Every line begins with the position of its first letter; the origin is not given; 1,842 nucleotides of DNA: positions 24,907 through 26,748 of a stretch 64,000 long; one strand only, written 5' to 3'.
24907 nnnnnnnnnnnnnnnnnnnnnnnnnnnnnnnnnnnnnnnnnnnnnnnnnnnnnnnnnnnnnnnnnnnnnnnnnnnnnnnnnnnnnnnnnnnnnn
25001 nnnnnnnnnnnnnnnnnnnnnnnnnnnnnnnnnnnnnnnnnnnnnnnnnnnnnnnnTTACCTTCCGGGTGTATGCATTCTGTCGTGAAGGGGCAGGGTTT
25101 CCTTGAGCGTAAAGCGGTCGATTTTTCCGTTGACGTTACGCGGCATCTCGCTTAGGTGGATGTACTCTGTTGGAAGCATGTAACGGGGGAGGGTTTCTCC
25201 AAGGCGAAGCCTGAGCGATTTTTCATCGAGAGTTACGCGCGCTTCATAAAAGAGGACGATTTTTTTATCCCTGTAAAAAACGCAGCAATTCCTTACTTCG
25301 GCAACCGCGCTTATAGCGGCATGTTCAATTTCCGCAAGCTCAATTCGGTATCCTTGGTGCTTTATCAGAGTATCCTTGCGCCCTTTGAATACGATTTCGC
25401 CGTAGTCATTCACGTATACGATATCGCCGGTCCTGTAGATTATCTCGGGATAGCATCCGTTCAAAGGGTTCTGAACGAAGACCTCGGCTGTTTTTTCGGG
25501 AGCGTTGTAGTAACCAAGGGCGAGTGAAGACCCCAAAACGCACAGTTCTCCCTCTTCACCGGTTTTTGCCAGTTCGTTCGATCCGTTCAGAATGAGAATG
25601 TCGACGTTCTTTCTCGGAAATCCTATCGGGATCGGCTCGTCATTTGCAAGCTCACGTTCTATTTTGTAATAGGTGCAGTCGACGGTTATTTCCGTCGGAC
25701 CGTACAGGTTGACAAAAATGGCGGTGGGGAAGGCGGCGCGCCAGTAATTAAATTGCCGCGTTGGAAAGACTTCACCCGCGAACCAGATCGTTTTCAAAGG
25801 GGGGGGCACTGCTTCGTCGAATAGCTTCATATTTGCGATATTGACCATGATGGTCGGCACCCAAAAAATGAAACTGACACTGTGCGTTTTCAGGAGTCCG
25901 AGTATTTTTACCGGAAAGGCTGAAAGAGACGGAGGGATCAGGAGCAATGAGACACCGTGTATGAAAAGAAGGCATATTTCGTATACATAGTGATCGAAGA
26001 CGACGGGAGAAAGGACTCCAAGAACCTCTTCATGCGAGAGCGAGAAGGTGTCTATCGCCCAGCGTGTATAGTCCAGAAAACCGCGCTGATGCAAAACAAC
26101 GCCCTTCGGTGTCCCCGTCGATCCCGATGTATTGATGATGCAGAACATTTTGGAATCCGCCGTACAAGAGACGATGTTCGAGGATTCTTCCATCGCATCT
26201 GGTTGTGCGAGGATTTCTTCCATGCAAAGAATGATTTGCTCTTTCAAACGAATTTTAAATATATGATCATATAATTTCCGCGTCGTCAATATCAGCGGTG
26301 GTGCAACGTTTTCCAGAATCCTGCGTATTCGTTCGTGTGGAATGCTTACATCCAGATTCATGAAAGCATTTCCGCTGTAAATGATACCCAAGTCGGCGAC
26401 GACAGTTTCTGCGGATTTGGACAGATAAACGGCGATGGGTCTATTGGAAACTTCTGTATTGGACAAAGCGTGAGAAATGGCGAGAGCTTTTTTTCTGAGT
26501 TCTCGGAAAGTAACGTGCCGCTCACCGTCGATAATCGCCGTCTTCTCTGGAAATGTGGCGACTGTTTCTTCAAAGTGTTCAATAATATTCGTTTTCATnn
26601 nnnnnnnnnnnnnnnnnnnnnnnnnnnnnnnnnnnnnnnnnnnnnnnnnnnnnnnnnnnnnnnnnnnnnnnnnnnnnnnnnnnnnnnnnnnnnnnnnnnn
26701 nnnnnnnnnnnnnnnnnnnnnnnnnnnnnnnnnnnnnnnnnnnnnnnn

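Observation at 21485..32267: Discrete acyl-chain assembly line feeding a 4-amino-sugar on flagellin, resembling the Campylobacter cassette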

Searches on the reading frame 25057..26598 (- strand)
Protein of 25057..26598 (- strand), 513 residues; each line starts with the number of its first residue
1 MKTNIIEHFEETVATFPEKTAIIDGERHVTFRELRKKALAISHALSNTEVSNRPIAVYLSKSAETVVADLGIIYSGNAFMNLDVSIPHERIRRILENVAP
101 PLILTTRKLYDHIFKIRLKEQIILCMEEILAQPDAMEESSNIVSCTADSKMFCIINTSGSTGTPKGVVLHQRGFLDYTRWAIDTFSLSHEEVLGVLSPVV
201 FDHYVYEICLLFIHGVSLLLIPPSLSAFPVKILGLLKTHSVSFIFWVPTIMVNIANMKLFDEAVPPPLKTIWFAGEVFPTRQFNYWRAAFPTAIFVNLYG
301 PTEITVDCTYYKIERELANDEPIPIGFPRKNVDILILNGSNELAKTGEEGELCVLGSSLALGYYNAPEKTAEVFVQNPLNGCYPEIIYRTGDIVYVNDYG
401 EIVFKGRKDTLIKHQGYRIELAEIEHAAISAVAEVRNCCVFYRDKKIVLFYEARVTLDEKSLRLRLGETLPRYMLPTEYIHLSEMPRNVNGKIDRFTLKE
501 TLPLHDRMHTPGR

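Call 4: search_protein_families(library=pfam, proteins=[window:25057-26598:-])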
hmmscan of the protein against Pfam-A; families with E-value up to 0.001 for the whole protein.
window:25057-26598:- (513 aa): 1 family
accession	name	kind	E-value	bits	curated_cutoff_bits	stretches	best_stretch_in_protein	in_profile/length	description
PF00501.34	AMP-binding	-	3e-60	204.5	29.9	1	9-364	1-384/384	AMP-binding enzyme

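Call 7: search_protein_families(library=ncbifam, proteins=[window:25057-26598:-], max_evalue=0.01)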
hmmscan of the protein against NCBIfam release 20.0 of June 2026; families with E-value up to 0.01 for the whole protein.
window:25057-26598:- (513 aa): 103 families (the best 25 are shown)
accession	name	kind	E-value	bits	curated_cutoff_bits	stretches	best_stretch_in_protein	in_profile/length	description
TIGR01733.1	AA-adenyl-dom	subfamily_domain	1.6e-96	323.6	317.4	1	30-440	1-409/409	amino acid adenylation domain-containing protein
NF003417.0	PRK04813.1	subfamily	4.3e-84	282.9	476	1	2-500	2-501/505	D-alanine--poly(phosphoribitol) ligase subunit DltA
TIGR01734.1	D-ala-DACP-lig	equivalog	3.3e-80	270.1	559.85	1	4-500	1-500/504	D-alanine--poly(phosphoribitol) ligase subunit DltA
NF047350.1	aureusi_NRPS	equivalog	1.6e-73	247.5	2500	1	4-499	414-892/2373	aureusimine non-ribosomal peptide synthetase AusA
NF004282.0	PRK05691.1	subfamily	2.8e-70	236.1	4090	1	4-500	1132-1624/4334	non-ribosomal peptide synthase/polyketide synthase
NF007605.2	PRK10252.1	equivalog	6.2e-66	222.7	2400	1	9-498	460-957/1292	enterobactin non-ribosomal peptide synthetase EntF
NF041803.1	NRPS_SolG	exception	5.6e-64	216.3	2200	1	8-498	566-1070/1163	solanimycin non-ribosomal peptide synthetase SolG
NF038078.1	NRPS_MxcG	equivalog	6e-64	216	2300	1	4-506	457-964/1442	myxochelin non-ribosomal peptide synthetase MxcG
TIGR03098.1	ligase_PEP_1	hypoth_equivalog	2.6e-58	197.8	592.35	1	10-500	7-516/517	acyl-CoA ligase (AMP-forming), exosortase A system-associated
NF004837.0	PRK06187.1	subfamily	9.1e-48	162.8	476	1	2-502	7-522/531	long-chain-fatty-acid--CoA ligase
NF005797.0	PRK07638.1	equivalog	6.4e-36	123.9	518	1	5-502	3-479/487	acyl-CoA synthetase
NF006182.0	PRK08316.1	subfamily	8.7e-35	120.2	663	1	8-500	16-515/523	fatty acyl-CoA synthetase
NF005702.0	PRK07514.1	subfamily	1.8e-33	115.7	558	1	2-501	2-499/506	malonyl-CoA synthase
NF052269.1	Staph_lig_FadD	equivalog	3.9e-32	111.3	650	1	17-502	14-493/499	long-chain-fatty-acid--CoA ligase FadD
TIGR03443.1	alpha_am_amid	equivalog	1.3e-31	109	1030.1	2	128-444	395-735/1390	L-aminoadipate-semialdehyde dehydrogenase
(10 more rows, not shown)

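Call 31: search_solved_structures(query=window:25057-26598:-, max_evalue=1e-20, show_alignments=0)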
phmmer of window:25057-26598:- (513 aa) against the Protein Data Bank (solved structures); distinct sequences matched with E-value up to 1e-20: 80 (the best 60 are shown).
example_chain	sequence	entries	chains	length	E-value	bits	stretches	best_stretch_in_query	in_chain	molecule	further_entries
6mfy_A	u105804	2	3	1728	1.6e-109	369.8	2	6-500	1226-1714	Linear gramicidin synthase subunit A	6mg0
6mfz_A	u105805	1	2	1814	1.9e-109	369.6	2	6-500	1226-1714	Linear gramicidin synthase subunit A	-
9be4_A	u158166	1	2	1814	1.9e-109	369.6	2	6-500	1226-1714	Linear gramicidin synthase subunit A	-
9be3_A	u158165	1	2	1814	1.9e-109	369.6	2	6-500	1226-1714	Linear gramicidin synthase subunit A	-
9meh_A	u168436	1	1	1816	1.9e-109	369.5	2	6-500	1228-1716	Linear gramicidin synthase subunit A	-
8xjz_C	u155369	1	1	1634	5.4e-92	312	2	5-500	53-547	Peptide synthetase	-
9bfd_A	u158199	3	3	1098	1.5e-65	224.7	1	5-500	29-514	Tyrocidine synthase 1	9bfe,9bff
3dhv_A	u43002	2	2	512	3.3e-64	220.3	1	5-504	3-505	D-alanine-poly(phosphoribitol) ligase | D-alanine--poly(phosphoribitol) ligase subunit 1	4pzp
3fcc_A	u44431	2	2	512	3.4e-64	220.3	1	5-504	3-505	D-alanine--poly(phosphoribitol) ligase subunit 1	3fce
1amu_A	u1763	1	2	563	3.1e-59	203.9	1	5-500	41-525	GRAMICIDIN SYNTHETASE 1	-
8jbr_A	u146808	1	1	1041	8.2e-59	202.5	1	7-498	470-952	McyA protein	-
8hlk_A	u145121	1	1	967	1.3e-57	198.6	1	6-498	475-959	Microcystin synthetase B (Fragment)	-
8g95_A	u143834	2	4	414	1e-54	189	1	7-409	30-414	Dimodular nonribosomal peptide synthase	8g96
5ja1_A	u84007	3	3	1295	1.6e-54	188.4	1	10-503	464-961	Enterobactin synthase component F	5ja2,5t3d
8g97_A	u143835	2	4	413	2.7e-54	187.6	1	7-407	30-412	Dimodular nonribosomal peptide synthase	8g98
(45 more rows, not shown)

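Call 34: search_solved_structures(query=window:25057-26598:-, max_evalue=1e-90, show_alignments=1)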
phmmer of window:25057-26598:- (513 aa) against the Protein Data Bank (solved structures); distinct sequences matched with E-value up to 1e-90: 6.
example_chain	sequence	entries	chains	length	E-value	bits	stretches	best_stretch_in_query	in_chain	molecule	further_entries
6mfy_A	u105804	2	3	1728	1.6e-109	369.8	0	6-500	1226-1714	Linear gramicidin synthase subunit A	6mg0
6mfz_A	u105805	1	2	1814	1.9e-109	369.6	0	6-500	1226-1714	Linear gramicidin synthase subunit A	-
9be4_A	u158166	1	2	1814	1.9e-109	369.6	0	6-500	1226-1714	Linear gramicidin synthase subunit A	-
9be3_A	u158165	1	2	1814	1.9e-109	369.6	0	6-500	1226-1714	Linear gramicidin synthase subunit A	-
9meh_A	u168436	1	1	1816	1.9e-109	369.5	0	6-500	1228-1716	Linear gramicidin synthase subunit A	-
8xjz_C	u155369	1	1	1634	5.4e-92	312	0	5-500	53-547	Peptide synthetase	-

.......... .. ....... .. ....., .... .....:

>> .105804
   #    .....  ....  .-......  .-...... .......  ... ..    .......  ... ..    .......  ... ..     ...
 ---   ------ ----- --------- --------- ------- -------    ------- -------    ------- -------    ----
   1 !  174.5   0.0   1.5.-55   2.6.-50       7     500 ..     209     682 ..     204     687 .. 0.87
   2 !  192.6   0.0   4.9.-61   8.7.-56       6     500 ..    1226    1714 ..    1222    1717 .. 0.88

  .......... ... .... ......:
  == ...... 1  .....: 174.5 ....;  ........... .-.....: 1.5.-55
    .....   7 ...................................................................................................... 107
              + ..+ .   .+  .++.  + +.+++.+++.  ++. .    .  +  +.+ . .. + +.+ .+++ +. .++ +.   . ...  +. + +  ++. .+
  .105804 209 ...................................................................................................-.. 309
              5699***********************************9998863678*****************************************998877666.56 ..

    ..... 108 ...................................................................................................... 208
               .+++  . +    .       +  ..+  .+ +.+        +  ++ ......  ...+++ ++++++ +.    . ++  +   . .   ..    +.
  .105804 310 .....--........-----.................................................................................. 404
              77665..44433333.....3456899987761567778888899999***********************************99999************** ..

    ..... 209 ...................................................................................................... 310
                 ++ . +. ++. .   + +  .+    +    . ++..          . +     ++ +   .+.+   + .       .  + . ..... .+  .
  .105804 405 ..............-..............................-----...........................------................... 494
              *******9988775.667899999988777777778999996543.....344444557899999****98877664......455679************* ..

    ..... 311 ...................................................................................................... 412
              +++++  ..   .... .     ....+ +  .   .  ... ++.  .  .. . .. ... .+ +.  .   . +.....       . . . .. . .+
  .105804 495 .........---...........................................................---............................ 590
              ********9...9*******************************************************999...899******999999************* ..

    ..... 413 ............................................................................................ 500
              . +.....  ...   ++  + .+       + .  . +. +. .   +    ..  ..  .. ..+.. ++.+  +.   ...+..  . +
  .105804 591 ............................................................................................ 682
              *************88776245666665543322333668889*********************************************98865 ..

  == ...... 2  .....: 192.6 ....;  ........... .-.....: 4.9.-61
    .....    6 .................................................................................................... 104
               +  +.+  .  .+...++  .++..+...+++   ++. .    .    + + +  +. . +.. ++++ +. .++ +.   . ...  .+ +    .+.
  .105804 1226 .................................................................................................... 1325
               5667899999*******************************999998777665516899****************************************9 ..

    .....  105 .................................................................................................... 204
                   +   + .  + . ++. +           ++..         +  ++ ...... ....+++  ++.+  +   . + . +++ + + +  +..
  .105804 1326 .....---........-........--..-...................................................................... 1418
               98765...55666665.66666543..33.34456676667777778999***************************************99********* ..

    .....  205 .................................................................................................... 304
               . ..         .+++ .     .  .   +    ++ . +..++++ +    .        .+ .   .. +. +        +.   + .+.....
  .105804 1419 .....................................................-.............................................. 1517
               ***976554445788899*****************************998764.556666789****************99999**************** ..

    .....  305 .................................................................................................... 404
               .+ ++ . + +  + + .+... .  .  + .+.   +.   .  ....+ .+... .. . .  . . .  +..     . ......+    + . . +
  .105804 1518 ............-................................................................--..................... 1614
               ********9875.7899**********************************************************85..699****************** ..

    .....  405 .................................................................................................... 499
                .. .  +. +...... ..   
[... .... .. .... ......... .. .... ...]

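Call 38: find_homologous_proteins(query=window:25057-26598:-, max_evalue=1e-30)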
Query window:25057-26598:- (513 aa): 8000 proteins with E <= 1e-30 among 8000 candidates; the best 120 are listed.
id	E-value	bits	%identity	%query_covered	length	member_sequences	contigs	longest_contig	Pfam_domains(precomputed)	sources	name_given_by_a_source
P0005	0.0e+0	1172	100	100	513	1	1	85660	PF00501.35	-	-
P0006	3.4e-215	733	63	98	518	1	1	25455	PF00501.35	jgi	jgi:amino acid adenylation domain-containing protein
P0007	3.1e-185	634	58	97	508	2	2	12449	PF00501.35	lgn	-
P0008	2.2e-183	628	57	97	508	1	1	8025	PF00501.35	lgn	-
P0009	2.8e-183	628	56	97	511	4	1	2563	PF00501.35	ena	-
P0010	3.2e-183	628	55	97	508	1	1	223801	PF00501.35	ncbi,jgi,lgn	-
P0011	3.2e-183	628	56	97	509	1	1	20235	PF00501.35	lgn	-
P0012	1.0e-182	626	55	98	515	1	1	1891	PF00501.35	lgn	-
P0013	6.0e-182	624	55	98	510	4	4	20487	PF00501.35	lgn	-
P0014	7.4e-182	623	54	98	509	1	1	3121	PF00501.35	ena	-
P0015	9.1e-182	623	56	97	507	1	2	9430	PF00501.35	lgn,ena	-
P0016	1.5e-181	622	55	98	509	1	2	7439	PF00501.35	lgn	-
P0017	6.3e-181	620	55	98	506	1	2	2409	PF00501.35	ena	-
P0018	1.5e-180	619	55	98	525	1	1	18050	PF00501.35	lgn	-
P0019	1.9e-180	619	55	97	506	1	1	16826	PF00501.35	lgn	-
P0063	1.8e-176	606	53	98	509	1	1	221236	PF00501.35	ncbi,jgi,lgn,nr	ncbi:MAG: amino acid adenylation domain-containing protein [Bacteroidales bacterium]|jgi:amino acid 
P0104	1.3e-174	599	53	98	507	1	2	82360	PF00501.35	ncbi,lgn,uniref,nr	ncbi:amino acid adenylation domain-containing protein [Acutalibacter caecimuris]|uniref:amino acid a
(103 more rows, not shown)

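Call 39: find_encoding_contigs(protein=P0006, flank=10000, max_places=2)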
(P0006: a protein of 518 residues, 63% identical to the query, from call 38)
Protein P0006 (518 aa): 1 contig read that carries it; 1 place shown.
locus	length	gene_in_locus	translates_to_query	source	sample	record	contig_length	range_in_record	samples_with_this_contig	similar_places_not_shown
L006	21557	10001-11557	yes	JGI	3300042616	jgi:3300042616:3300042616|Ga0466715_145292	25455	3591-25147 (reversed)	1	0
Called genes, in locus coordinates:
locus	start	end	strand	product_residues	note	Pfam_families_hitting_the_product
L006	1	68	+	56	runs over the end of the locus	-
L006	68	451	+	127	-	PF01850:PIN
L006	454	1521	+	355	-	PF00535:Glycos_transf_2 (faint)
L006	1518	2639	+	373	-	PF01041:DegT_DnrJ_EryC1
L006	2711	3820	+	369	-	-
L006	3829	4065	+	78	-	PF00550:PP-binding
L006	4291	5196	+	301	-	PF08545:ACP_syn_III, PF08541:ACP_syn_III_C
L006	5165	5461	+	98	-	-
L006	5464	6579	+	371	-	PF08545:ACP_syn_III, PF08541:ACP_syn_III_C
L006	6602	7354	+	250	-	PF00106:adh_short, PF08659:KR, PF01370:Epimerase (faint), PF13460:NAD_binding_10 (weak), PF13561:adh_short_C2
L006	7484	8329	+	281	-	-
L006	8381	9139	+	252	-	PF13489:Methyltransf_23 (weak), PF13649:Methyltransf_25, PF08241:Methyltransf_11, PF08242:Methyltransf_12 (weak)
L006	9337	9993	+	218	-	PF00756:Esterase, PF12146:Hydrolase_4 (weak), PF00561:Abhydrolase_1 (faint)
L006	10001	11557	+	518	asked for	PF00501:AMP-binding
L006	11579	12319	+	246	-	PF00106:adh_short, PF08659:KR, PF13561:adh_short_C2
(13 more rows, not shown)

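Call 40: find_encoding_contigs(protein=P0104, flank=10000, max_places=2)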
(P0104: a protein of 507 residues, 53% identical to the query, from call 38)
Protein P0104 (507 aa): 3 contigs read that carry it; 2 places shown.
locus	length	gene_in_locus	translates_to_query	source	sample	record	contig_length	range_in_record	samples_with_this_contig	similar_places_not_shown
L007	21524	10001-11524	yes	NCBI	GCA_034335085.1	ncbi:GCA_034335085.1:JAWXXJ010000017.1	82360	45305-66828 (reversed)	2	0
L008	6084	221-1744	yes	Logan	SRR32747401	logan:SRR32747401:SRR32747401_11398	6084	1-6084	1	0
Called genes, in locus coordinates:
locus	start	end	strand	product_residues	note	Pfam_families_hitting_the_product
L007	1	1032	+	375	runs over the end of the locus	PF02776:TPP_enzyme_N, PF02775:TPP_enzyme_C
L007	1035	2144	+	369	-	PF01041:DegT_DnrJ_EryC1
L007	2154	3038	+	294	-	PF00483:NTP_transferase, PF12804:NTP_transf_3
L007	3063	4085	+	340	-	PF01073:3Beta_HSD, PF01370:Epimerase, PF02719:Polysacc_synt_2, PF04321:RmlD_sub_bind, PF07993:NAD_binding_4, PF16363:GDP_Man_Dehyd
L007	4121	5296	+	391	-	PF05050:Methyltransf_21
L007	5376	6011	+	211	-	PF17836:PglD_N, PF25087:GMPPB_C (weak), PF25084:LbH_EIF2B (weak), PF00132:Hexapep (weak)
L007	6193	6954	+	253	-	PF00106:adh_short, PF08659:KR, PF13561:adh_short_C2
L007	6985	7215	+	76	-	-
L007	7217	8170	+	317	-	-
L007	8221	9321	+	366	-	PF08541:ACP_syn_III_C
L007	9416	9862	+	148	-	PF00550:PP-binding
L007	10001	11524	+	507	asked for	PF00501:AMP-binding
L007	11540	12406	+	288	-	PF00551:Formyl_trans_N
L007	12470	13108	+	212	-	PF00753:Lactamase_B, PF12706:Lactamase_B_2 (weak)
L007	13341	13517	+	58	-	-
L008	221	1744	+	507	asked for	PF00501:AMP-binding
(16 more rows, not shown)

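Call 41: find_encoding_contigs(protein=P0063, flank=10000, max_places=2)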
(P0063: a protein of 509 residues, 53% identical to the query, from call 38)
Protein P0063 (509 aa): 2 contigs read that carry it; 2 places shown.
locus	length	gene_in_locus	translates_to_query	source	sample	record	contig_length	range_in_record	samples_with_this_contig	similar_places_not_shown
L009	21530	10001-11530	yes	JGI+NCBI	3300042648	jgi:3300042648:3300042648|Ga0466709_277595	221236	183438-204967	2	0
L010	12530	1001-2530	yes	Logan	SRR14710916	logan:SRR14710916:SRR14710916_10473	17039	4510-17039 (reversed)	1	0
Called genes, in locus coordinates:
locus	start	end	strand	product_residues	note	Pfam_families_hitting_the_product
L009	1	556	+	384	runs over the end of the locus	PF13439:Glyco_transf_4, PF13477:Glyco_trans_4_2 (faint), PF13579:Glyco_trans_4_4 (weak), PF00534:Glycos_transf_1, PF13692:Glyco_trans_1_4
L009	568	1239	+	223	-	-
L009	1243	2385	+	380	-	PF04230:PS_pyruv_trans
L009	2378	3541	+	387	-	-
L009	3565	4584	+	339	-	PF01073:3Beta_HSD, PF01370:Epimerase, PF02719:Polysacc_synt_2, PF04321:RmlD_sub_bind (weak), PF05368:NmrA, PF13460:NAD_binding_10, PF16363:GDP_Man_Dehyd, PF08485:Polysacc_syn_2C, +1 more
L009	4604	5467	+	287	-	PF01370:Epimerase, PF04321:RmlD_sub_bind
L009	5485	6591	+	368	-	PF02350:Epimerase_2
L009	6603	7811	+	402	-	PF00534:Glycos_transf_1, PF13692:Glyco_trans_1_4 (weak)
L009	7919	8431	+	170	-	PF17761:DUF1016_N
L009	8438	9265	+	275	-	PF04383:KilA-N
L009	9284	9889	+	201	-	PF02397:Bac_transf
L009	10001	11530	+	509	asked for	PF00501:AMP-binding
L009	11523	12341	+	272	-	PF13673:Acetyltransf_10, PF00583:Acetyltransf_1, PF13508:Acetyltransf_7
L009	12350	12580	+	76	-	PF00550:PP-binding (weak)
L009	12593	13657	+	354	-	PF08545:ACP_syn_III, PF08541:ACP_syn_III_C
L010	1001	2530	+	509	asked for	PF00501:AMP-binding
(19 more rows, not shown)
